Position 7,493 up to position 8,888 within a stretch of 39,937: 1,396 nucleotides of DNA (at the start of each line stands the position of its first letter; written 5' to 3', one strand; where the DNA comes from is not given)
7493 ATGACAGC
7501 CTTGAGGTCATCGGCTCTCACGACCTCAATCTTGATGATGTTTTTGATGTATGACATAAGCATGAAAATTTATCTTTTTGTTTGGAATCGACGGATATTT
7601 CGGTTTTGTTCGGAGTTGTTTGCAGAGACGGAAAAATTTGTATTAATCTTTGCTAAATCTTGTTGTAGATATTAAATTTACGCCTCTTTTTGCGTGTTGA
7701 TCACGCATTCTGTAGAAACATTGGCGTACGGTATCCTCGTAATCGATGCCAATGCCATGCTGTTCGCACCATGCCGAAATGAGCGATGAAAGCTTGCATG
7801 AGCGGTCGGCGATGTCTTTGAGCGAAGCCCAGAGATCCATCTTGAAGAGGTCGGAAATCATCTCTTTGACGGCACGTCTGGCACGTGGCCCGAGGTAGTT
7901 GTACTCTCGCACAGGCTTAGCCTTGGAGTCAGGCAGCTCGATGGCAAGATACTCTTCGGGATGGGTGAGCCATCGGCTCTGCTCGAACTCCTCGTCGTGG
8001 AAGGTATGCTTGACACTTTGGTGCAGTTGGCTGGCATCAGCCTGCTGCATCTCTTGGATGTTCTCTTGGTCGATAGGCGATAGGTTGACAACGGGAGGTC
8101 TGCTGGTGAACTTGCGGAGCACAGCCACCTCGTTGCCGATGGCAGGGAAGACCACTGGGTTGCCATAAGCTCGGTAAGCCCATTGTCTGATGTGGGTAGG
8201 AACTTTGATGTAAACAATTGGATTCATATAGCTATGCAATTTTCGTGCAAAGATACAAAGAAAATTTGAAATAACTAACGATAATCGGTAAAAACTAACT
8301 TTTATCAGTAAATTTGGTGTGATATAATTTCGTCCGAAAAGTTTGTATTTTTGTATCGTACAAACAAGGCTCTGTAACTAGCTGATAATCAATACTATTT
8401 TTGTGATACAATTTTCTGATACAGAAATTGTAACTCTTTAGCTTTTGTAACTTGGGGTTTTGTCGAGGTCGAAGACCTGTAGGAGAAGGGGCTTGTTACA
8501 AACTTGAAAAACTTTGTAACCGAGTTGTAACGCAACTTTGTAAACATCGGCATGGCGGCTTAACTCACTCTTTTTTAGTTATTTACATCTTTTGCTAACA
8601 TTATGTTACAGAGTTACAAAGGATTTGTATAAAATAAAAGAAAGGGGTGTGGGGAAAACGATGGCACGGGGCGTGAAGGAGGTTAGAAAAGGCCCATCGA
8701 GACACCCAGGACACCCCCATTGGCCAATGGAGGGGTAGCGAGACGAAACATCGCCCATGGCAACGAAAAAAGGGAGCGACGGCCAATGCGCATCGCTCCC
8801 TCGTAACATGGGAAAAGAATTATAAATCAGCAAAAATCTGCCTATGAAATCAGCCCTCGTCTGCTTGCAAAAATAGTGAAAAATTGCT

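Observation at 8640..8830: GC-rich island with a perfect 14-bp palindrome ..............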

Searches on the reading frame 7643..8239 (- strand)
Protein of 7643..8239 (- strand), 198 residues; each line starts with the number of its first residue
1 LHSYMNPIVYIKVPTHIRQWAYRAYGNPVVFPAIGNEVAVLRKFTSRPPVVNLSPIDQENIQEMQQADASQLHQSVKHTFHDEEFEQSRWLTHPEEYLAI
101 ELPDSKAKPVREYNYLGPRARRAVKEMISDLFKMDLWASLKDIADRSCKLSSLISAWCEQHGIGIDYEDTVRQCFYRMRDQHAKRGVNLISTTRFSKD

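Call 12: search_protein_families(library=pfam, proteins=[window:7643-8239:-], max_evalue=0.01)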
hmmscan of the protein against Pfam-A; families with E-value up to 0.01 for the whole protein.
window:7643-8239:- (198 aa): 0 families

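Call 20: search_protein_families(library=phrogs, proteins=[window:7643-8239:-], max_evalue=0.001)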
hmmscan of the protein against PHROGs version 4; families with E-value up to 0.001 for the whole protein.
window:7643-8239:- (198 aa): 0 families

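Call 21: search_protein_families(library=ncbifam, proteins=[window:7643-8239:-], max_evalue=0.1)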
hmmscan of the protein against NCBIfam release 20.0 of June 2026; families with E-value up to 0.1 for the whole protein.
window:7643-8239:- (198 aa): 0 families

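Call 54: find_homologous_proteins(query=window:7643-8227:-, max_evalue=0.001)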
Query window:7643-8227:- (194 aa): 54 proteins with E <= 0.001 among 80 candidates.
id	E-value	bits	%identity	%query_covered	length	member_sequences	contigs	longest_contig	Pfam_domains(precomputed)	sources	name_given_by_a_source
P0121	5.5e-122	423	95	100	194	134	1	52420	-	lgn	-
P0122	5.3e-110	384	83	100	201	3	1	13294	-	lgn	-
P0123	9.7e-109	380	82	100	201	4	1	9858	-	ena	-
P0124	2.8e-106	372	80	100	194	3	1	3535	-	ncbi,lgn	-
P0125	1.1e-105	370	81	100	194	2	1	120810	-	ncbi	-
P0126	1.3e-105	369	81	100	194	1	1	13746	-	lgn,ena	-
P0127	2.0e-105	369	81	100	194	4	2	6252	-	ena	-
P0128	3.8e-105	368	79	100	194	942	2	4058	-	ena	-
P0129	4.3e-105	368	80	100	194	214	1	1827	-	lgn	-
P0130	7.5e-105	367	79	100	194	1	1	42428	-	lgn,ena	-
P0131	1.1e-104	366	80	100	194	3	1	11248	-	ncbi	-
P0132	2.6e-104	365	79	100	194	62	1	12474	-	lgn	-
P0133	2.6e-104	365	81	100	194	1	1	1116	-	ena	-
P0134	3.3e-104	365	80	100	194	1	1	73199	-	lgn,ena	-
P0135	3.6e-104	365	78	100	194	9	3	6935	-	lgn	-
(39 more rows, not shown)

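Call 57: search_protein_families(library=pfam, alignment_id=A3, max_evalue=1)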
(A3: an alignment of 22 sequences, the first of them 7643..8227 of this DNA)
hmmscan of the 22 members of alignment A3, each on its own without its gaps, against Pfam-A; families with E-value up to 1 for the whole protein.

A. member 1, window:7643-8227:- (194 aa): 1 family
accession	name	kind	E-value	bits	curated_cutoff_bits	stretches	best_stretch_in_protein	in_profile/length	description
PF17603.7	DUF5499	-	0.087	13.9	27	1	104-140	10-49/97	Family of unknown function (DUF5499)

B. families by the number of members that match (of 22 scanned): 15 families
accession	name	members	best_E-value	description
PF22513.2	FitA-like_RHH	1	0.027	Antitoxin FitA-like, ribbon-helix-helix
PF23305.1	DUF7082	1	0.032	Domain of unknown function (DUF7082)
PF20812.2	PM2_P3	1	0.036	Bacteriophage PM2, Viral membrane protein P3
PF20033.5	DUF6438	1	0.067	Domain of unknown function (DUF6438)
PF18754.6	Nmad3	1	0.083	Nucleotide modification associated domain 3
PF17603.7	DUF5499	1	0.087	Family of unknown function (DUF5499)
PF17947.6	4HB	1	0.1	Four helical bundle domain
PF23535.1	Microp_apicomplexa_21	1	0.11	Apicomplexa microprotein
PF19100.5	DUF5787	1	0.13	Family of unknown function (DUF5787)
PF24624.1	Int_N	1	0.15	Phage integrase, N-terminal domain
PF20135.4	DUF6525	1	0.19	Family of unknown function (DUF6525)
PF07205.16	DUF1413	1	0.2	Domain of unknown function (DUF1413)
PF10686.14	YAcAr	1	0.24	YspA, cpYpsA-related SLOG family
PF15560.11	Imm12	1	0.25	Immunity protein 12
PF20171.3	OpcA_G6PD_C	1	0.27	Glucose-6-phosphate dehydrogenase subunit C-terminal domain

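Call 59: predict_structure(alignment_id=A3)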
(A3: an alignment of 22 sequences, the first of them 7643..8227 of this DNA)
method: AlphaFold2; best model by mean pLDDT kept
length: 194 residues; sequences in the alignment: 22
mean_pLDDT: 80.2   pTM: 0.73
mean pLDDT of the five models: 80.2, 79.8, 79.8, 77.7, 74.3
residues with pLDDT >= 90: 83; 70-90: 65; 50-70: 25; < 50: 21
segments of 3 or more residues with pLDDT < 50: 47-50, 69-74, 187-194
pLDDT, mean of each block of 10 residues (from residue 1): 89 96 93 89 65 52 50 58 84 93 84 89 95 89 84 95 95 89 52 35
secondary structure, 60 per line:
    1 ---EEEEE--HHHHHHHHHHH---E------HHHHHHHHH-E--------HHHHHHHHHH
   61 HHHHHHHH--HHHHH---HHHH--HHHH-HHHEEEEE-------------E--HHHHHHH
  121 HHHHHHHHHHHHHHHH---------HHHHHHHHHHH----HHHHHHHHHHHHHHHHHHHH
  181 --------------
elements in order: E4-8 H11-21 H32-40 H51-68 H71-75 H79-82 H85-88 E93-97 H114-136 H146-156 H161-180

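Call 62: fold_search(model_id=the predicted structure, library=pdb)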
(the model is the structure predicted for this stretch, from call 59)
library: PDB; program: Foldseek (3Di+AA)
matches with E <= 10: 5; with E <= 0.001: 0
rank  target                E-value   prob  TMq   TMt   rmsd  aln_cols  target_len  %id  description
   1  4uy0_C                4.0e+00  0.02  0.12  0.08  12.4        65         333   11  Conserved mechanisms of microtubule-stimulated ADP release, ATP binding, and force generation in transport kinesins (released 2014-09-24)
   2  8f2r_C                7.9e+00  0.04  0.19  0.19   8.5        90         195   12  Human CCC complex (released 2023-05-24)
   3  9v3e_A                7.9e+00  0.01  0.13  0.08  18.4       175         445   10  A broad-spectrum neutralizing antibody targeting the F protein of NiV and HeV (released 2026-04-08)
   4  9i05_Xb               8.4e+00  0.01  0.11  0.08  22.3       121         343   13  Cryo-EM structure of the large subunit of the mitochondrial ribosome from Toxoplasma gondii (released 2025-06-11)
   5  7a5e_A                9.5e+00  0.01  0.12  0.08  13.6        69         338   13  OSM-3 kinesin motor domain complexed with Mg.AMPPNP (released 2021-02-03)

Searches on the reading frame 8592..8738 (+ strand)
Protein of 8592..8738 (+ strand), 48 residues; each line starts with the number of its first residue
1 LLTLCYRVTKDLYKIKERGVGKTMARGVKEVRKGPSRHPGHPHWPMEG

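Call 12: search_protein_families(library=pfam, proteins=[window:8592-8738:+], max_evalue=0.01)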
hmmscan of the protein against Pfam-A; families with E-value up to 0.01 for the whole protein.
window:8592-8738:+ (48 aa): 0 families
